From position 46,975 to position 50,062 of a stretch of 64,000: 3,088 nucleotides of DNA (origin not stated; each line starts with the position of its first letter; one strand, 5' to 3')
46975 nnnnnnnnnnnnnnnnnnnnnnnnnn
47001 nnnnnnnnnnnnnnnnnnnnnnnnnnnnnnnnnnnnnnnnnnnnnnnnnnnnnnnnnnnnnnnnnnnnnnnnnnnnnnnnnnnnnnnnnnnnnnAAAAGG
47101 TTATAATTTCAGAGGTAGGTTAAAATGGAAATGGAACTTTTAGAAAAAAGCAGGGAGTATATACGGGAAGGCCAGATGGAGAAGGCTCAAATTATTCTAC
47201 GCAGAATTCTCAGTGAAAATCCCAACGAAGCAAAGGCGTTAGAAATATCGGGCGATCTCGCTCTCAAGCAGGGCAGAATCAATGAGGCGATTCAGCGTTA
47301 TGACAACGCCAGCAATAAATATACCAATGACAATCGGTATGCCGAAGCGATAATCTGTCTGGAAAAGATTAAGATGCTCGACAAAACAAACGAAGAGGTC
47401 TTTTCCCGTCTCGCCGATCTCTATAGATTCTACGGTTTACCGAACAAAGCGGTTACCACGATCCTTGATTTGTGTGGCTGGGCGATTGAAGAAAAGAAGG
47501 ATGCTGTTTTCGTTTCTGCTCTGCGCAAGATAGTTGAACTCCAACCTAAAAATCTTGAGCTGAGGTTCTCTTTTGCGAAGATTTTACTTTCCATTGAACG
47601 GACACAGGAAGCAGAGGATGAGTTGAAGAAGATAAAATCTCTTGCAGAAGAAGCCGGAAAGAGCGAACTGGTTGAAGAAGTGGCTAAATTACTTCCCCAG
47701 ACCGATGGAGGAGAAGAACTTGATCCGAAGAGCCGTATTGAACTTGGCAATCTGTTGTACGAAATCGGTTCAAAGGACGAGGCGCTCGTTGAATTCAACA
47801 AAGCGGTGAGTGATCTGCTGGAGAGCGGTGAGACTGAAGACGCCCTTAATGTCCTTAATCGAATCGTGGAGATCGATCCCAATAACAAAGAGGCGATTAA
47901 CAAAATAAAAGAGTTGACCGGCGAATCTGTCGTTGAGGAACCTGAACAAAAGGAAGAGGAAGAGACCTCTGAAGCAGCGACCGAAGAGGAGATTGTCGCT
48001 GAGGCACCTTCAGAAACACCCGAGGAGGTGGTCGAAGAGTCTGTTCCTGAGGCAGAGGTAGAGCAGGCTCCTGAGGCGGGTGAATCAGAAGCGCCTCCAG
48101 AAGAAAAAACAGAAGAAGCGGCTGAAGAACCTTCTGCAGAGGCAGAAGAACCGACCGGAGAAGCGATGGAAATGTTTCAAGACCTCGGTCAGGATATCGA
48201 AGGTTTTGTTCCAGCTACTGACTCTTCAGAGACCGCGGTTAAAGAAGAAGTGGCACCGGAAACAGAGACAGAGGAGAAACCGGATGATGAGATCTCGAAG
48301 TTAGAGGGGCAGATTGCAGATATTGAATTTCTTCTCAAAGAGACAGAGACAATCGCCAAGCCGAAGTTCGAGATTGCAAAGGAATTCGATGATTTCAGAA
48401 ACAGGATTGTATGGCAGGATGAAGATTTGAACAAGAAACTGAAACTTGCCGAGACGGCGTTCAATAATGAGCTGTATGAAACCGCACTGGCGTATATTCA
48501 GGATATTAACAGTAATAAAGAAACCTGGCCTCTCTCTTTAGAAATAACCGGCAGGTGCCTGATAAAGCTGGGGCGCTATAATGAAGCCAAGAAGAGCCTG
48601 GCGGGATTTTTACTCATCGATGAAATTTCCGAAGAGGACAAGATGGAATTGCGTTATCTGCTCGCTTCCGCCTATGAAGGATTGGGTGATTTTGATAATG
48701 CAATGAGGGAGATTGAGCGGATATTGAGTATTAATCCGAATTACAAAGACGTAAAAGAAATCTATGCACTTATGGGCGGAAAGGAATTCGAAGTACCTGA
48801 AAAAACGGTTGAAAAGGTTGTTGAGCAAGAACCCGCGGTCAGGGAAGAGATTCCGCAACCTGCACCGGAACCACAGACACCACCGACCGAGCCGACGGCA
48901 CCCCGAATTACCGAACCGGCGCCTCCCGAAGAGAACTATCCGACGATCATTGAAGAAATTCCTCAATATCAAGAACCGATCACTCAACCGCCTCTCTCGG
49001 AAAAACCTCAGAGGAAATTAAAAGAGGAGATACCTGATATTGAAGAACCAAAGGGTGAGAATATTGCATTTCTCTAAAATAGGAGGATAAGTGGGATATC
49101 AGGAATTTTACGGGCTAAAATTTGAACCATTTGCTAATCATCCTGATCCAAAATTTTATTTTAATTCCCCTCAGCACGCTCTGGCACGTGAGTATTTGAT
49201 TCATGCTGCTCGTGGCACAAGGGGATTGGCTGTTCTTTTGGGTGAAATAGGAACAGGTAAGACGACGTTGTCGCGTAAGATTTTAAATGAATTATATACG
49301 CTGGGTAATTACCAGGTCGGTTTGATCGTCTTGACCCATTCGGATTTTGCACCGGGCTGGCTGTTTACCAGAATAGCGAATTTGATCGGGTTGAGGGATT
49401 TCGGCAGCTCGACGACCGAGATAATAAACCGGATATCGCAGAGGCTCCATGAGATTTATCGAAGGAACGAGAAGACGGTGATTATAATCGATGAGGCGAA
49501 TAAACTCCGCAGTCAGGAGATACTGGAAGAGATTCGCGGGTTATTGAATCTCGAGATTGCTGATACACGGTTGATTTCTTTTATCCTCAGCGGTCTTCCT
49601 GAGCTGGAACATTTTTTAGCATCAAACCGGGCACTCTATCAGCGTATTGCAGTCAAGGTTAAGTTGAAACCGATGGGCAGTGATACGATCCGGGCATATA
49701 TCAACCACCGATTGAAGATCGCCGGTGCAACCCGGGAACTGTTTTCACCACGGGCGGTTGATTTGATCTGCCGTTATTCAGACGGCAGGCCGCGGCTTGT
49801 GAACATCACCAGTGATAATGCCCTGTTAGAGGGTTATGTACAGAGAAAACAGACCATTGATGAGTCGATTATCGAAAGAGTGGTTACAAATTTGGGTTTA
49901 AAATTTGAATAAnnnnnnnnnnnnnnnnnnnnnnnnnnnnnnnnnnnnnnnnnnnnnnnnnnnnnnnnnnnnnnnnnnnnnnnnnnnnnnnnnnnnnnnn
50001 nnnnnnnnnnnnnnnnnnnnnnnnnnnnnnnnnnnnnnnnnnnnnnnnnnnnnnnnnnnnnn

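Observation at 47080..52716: Tandemly duplicated two-gene module: TPR protein plus ExeA/MshM-like AAA ATPase, twice, with no secretin or pilus genes nearby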

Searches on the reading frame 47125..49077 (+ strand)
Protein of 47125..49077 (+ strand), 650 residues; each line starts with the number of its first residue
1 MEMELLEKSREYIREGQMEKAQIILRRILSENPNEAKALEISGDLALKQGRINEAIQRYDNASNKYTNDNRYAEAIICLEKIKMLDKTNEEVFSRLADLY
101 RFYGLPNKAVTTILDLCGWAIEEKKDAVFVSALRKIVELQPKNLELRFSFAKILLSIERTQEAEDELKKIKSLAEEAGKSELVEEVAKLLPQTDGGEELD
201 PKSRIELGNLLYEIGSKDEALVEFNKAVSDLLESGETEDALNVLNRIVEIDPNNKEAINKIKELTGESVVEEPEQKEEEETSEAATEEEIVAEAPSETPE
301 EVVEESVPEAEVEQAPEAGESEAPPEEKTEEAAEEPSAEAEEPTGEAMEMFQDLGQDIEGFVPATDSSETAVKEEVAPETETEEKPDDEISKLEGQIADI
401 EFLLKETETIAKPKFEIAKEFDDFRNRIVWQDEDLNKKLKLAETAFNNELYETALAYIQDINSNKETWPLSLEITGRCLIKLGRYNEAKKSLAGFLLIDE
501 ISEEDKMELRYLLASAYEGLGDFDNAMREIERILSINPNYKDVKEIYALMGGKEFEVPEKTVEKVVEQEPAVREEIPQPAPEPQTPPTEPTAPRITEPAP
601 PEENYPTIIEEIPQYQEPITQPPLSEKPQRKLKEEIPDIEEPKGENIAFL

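Call 7: search_protein_families(library=pfam, proteins=[window:47125-49077:+], max_evalue=0.01)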
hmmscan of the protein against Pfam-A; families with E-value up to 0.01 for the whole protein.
window:47125-49077:+ (650 aa): 22 families
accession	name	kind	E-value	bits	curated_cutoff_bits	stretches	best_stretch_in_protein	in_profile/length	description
PF14559.12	TPR_19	-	2.3e-24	85.9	25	2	13-75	2-64/68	Tetratricopeptide repeat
PF13428.12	TPR_14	-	1.1e-19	69.3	23.5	1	508-548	2-42/44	Tetratricopeptide repeat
PF07719.23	TPR_2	-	1.4e-19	69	27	1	509-540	3-34/34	Tetratricopeptide repeat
PF13181.12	TPR_8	-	3.1e-19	67.9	25.7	1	509-540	3-34/34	Tetratricopeptide repeat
PF12895.13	ANAPC3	-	9.1e-18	64.8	27.2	1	432-492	20-79/82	Anaphase-promoting complex, cyclosome, subunit 3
PF13432.12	TPR_16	-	2.6e-13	50.6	32.7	1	7-59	2-54/65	Tetratricopeptide repeat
PF13174.12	TPR_6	-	9.4e-13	48.3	26.3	0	510-539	3-32/33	Tetratricopeptide repeat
PF13371.12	TPR_9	-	8.4e-12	45.4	35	0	506-549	28-71/73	Tetratricopeptide repeat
PF00515.34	TPR_1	-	2.2e-11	43.5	27.8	1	510-540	4-34/34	Tetratricopeptide repeat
PF13431.12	TPR_17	-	1e-10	41.5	24.4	0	133-164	2-33/34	Tetratricopeptide repeat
PF13414.12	TPR_11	-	3.8e-10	39.7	26.8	0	231-257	4-30/42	TPR repeat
PF13424.12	TPR_12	-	1.9e-09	38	30.1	0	476-536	10-74/77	Tetratricopeptide repeat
PF25063.1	ARM_TT21_C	-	6.9e-09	36.3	35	1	6-64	99-157/209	Tetratricopeptide repeat protein 21 C-terminal ARM domain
PF23914.1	TPR_CcmH_CycH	-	7.9e-08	32.7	42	1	15-69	100-154/158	Cytochrome c-type biogenesis protein H TPR domain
PF14561.12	TPR_20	-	1.7e-07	31.9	25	0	126-212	4-90/90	Tetratricopeptide repeat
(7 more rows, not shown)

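Call 8: search_protein_families(library=ncbifam, proteins=[window:47125-49077:+], max_evalue=0.01)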
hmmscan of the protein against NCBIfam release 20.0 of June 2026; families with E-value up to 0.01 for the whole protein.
window:47125-49077:+ (650 aa): 23 families
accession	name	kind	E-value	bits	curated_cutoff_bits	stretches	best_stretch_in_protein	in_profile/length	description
TIGR02917.1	PEP_TPR_lipo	equivalog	3e-21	75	312.2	2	14-80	171-239/899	XrtA/PEP-CTERM system TPR-repeat protein PrsT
NF040959.1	MamA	equivalog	6.5e-15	55.1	200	1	432-542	68-174/204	magnetosome protein MamA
NF052415.1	T3SS_chap_SctY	equivalog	6e-11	42.8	70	0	12-79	16-83/106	type III secretion apparatus assembly chaperone SctY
TIGR02521.1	type_IV_pilW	equivalog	9.3e-09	35.2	154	0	11-83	40-149/234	type IV pilus biogenesis/stability protein PilW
TIGR02795.1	tol_pal_ybgF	equivalog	1.4e-08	35.3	90.1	0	7-103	7-106/119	tol-pal system protein YbgF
NF047507.1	TPR_BatC_Lepto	exception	4.5e-08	32.8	175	1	481-544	70-133/214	TPR repeat-containing protein BatC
NF033762.1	social_mot_Tgl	equivalog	4.7e-07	29.4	225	0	502-559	26-83/252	social motility TPR repeat lipoprotein Tgl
NF008757.0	PRK11788.1-5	equivalog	7.2e-07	28.7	363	1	7-176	185-346/388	lipopolysaccharide assembly protein LapB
NF052312.1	T9SS_PorW_SprE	equivalog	1.4e-06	27.3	250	1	454-539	126-211/716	type IX secretion system periplasmic lipoprotein PorW/SprE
NF047371.1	FlcA_CTERM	equivalog_domain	3.7e-06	25.7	300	0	16-175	204-378/646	periplasmic flagellar collar protein FlcA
TIGR02552.1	LcrH_SycD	equivalog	8.6e-06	25.5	104.8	0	439-505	56-122/136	SycD/LcrH family type III secretion system chaperone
NF047558.1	TPR_END_plus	domain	9.8e-06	25.4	32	0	510-542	2-34/56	TPR end-of-group domain-containing protein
NF008520.0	PRK11447.1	equivalog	1.2e-05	23.4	858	0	124-265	42-174/1157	cellulose synthase complex outer membrane protein BcsC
TIGR03939.1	PGA_TPR_OMP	equivalog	6.5e-05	21.3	366.65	0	132-177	417-462/800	poly-beta-1,6 N-acetyl-D-glucosamine export porin PgaA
NF033758.1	gliding_GltE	equivalog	0.00011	21.3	225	0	513-563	296-346/411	adventurous gliding motility TPR repeat lipoprotein GltE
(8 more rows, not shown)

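Call 87: search_protein_families(library=padloc, proteins=[window:47125-49077:+], max_evalue=0.001)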
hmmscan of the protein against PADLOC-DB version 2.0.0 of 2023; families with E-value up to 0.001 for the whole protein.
window:47125-49077:+ (650 aa): 0 families

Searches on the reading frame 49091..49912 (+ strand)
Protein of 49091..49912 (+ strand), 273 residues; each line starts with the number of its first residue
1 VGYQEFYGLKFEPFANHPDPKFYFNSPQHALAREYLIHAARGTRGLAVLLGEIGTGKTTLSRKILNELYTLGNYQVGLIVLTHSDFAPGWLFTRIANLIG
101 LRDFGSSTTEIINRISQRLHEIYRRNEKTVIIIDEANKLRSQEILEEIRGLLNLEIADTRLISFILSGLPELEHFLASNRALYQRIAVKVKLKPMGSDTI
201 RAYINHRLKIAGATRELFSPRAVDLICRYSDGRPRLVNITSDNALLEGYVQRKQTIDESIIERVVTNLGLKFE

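Call 7: search_protein_families(library=pfam, proteins=[window:49091-49912:+], max_evalue=0.01)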
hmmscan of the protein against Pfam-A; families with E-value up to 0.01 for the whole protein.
window:49091-49912:+ (273 aa): 16 families
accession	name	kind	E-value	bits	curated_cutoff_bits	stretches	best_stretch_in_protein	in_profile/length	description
PF13401.12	AAA_22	-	3.8e-21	76.2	27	1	42-175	3-129/130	AAA domain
PF01637.24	ATPase_2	-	7.4e-07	29.6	33.2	1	39-235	15-220/225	ATPase domain predominantly from Archaea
PF25201.1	nSTAND6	-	1.4e-06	28.9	27.7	1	48-143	22-117/148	Novel STAND NTPase 6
PF13191.12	AAA_16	-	1.8e-06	29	32.6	1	33-152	13-156/167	AAA ATPase domain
PF00004.35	AAA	-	7e-06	26.9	21.2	1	48-143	2-73/131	ATPase family associated with various cellular activities (AAA)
PF05729.18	NACHT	-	2.2e-05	24.8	26.7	1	48-207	4-163/167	NACHT domain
PF07728.20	AAA_5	-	2.5e-05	24.7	22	1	48-155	3-93/139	AAA domain (dynein-related subfamily)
PF13604.12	AAA_30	-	6.6e-05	23.2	27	1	36-144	10-105/191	AAA domain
PF00931.28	NB-ARC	-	0.00019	21.2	23.5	1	46-135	20-108/248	NB-ARC domain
PF20720.3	nSTAND3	-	0.0013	18.8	27.2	1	44-131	17-107/155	Novel STAND NTPase 3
PF13173.12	AAA_14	-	0.0016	18.9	27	1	46-168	4-97/129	AAA domain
PF25199.1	nSTAND_NTPase5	-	0.0027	18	34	0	38-77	35-74/145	Novel STAND NTPase 5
PF03266.21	NTPase_1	-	0.0039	17.5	23.9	0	49-74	4-29/168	NTPase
PF04851.21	ResIII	-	0.0044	17.4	22.5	0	48-139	27-113/164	Type III restriction enzyme, res subunit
PF02367.23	TsaE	-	0.0047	17.3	26.6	0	44-69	21-46/128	Threonylcarbamoyl adenosine biosynthesis protein TsaE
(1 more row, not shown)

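Call 8: search_protein_families(library=ncbifam, proteins=[window:49091-49912:+], max_evalue=0.01)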
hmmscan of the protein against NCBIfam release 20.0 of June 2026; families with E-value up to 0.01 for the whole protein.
window:49091-49912:+ (273 aa): 8 families
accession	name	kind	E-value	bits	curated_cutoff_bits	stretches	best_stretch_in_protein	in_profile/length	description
TIGR03015.1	pepcterm_ATPase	hypoth_equivalog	5.6e-55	186.6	324.5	1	3-268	2-266/269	XrtA/PEP-CTERM system-associated ATPase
TIGR02928.1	TIGR02928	subfamily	2.9e-05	23.1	181.3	1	38-145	33-150/366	orc1/cdc6 family replication initiation protein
TIGR02881.1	spore_V_K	equivalog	0.00076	18.6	422.95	0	110-194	88-177/261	stage V sporulation protein K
TIGR02880.1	cbbX_cfxQ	equivalog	0.0011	18.3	459.25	0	49-197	63-197/284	CbbX protein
NF001624.0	PRK00411.1-2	subfamily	0.0028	16.6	354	1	41-148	48-156/374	ORC1-type DNA replication protein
NF000681.0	PRK00034.3-1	equivalog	0.0034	17.4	64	1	107-144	10-46/78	Asp-tRNA(Asn) amidotransferase subunit GatC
TIGR00959.1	ffh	equivalog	0.0062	15.4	473.2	1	47-148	102-204/428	signal recognition particle protein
NF010248.0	PRK13695.1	equivalog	0.0075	16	156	0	49-79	8-38/180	NTPase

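Call 87: search_protein_families(library=padloc, proteins=[window:49091-49912:+], max_evalue=0.001)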
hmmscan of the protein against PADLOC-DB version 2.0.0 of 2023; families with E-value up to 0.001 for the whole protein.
window:49091-49912:+ (273 aa): 2 families
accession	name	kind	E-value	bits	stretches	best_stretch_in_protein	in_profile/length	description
PDLC04140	mad8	-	8.1e-06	23.6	1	44-147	27-125/314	mads_8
PDLC00914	TRIP13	-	9.1e-05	20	1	34-139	61-155/302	TRIP13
